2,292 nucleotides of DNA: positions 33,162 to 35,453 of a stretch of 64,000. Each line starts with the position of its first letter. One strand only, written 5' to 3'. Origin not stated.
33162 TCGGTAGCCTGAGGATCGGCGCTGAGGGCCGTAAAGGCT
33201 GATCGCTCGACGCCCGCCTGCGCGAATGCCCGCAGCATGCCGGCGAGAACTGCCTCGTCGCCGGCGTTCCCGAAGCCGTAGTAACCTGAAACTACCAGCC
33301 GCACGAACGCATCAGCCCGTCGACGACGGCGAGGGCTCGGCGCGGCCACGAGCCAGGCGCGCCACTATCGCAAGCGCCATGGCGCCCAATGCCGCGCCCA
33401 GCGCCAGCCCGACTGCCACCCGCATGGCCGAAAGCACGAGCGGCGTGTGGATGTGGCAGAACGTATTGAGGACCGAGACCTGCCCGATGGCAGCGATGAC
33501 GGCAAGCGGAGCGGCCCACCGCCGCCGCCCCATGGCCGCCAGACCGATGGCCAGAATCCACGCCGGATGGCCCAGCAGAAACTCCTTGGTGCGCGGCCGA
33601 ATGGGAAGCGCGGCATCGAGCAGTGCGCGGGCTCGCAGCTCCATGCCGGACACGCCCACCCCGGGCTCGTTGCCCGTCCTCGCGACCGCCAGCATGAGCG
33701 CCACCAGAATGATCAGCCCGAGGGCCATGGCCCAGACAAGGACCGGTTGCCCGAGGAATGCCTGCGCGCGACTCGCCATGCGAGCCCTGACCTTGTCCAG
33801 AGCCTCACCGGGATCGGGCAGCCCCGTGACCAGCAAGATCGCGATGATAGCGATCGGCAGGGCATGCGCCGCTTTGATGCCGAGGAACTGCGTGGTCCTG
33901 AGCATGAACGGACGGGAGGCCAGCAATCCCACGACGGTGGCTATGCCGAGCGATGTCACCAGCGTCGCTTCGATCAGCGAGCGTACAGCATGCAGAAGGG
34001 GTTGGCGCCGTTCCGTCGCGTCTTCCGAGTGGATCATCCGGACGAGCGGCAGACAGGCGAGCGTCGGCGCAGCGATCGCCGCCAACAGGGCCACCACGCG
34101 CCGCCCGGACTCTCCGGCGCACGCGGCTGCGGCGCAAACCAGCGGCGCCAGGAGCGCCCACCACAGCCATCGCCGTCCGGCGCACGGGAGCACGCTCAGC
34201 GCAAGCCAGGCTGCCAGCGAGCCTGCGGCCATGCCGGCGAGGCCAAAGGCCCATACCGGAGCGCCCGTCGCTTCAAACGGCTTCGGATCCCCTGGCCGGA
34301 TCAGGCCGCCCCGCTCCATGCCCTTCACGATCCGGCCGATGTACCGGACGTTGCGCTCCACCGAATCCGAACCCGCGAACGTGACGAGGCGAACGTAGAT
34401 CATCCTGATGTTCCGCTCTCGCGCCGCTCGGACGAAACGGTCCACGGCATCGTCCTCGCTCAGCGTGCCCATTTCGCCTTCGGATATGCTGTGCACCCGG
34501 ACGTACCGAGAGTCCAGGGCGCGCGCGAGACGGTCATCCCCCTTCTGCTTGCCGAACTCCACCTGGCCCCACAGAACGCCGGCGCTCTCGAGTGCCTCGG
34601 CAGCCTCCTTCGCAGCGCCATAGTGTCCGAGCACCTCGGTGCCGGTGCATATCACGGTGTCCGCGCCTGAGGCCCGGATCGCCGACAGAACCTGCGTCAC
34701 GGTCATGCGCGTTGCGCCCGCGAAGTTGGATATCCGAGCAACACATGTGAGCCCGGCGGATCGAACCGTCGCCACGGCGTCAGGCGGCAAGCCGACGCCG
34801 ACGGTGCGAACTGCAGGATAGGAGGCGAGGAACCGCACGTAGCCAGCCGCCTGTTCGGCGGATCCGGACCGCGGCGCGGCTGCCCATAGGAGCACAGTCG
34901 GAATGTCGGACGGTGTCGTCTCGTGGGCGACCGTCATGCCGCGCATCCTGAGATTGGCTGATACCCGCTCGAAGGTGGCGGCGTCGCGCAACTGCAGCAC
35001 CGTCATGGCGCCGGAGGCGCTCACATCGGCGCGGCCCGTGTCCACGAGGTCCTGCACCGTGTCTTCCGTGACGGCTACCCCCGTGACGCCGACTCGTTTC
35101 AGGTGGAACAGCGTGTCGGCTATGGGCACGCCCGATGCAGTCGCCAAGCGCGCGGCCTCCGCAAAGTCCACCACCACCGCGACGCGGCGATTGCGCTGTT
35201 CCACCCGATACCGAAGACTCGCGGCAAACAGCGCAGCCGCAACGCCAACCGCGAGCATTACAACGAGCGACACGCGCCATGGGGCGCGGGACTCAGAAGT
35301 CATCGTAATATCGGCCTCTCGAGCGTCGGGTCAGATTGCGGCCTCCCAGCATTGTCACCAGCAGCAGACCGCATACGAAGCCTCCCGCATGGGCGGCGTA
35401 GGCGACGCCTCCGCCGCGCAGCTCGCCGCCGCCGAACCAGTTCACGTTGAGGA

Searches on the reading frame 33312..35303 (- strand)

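Call 77: search_protein_families(library=pfam, proteins=[window:33312-35303:-], max_evalue=0.00001)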
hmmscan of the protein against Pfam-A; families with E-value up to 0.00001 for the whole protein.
window:33312-35303:- (663 aa): 1 family
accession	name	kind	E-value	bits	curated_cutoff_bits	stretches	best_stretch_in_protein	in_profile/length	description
PF18949.5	DUF5693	-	1.5e-136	456.8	29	1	40-648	2-606/609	Family of unknown function (DUF5693)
